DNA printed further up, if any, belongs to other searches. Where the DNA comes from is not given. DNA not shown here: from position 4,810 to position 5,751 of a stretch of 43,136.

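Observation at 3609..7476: Virus-borne polyprenyl-lipid cassette: polyprenol-kinase-like + UbiA prenyltransferase + SDR epimerase/dehydratase, co-transcribed with an Mrp-like ATPase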

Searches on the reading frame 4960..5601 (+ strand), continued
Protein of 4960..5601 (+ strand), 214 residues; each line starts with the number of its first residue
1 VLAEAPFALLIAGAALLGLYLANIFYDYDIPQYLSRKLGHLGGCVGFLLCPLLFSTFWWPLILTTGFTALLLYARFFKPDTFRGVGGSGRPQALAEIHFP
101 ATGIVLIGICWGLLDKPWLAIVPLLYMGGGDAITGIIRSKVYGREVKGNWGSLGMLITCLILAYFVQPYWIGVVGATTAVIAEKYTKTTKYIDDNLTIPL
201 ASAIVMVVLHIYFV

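Call 77: search_dna_similar(query=window:4960-5601:+, collection=phages, mode=protein, max_evalue=0.001, max_rows=10)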
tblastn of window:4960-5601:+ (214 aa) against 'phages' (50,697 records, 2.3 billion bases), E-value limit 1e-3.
No match.

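Call 83: find_encoding_contigs(protein=P0245, flank=7000, max_places=2)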
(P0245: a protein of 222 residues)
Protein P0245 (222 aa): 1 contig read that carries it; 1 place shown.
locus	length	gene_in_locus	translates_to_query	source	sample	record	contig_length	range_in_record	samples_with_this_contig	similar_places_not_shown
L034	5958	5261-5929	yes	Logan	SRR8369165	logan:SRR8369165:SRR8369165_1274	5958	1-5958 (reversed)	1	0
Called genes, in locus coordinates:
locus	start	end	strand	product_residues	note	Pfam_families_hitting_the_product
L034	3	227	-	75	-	?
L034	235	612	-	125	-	-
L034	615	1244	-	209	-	-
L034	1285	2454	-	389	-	-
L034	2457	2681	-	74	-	PF09756:DDRGK (weak)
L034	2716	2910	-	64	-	-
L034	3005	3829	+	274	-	PF01656:CbiA, PF06564:CBP_BcsQ (faint), PF10609:ParA, PF13614:AAA_31 (faint)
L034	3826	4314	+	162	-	-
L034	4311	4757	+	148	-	-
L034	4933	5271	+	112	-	-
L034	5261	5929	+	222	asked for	-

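Call 84: find_encoding_contigs(protein=P0250, flank=7000, max_places=2)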
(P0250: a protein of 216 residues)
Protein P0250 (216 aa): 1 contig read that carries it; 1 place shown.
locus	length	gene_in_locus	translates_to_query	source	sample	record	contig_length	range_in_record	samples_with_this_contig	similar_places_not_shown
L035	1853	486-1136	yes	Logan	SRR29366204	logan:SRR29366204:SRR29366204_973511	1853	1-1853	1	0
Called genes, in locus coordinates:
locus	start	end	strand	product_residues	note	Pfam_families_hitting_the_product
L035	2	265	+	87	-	?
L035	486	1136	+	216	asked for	-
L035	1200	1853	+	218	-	?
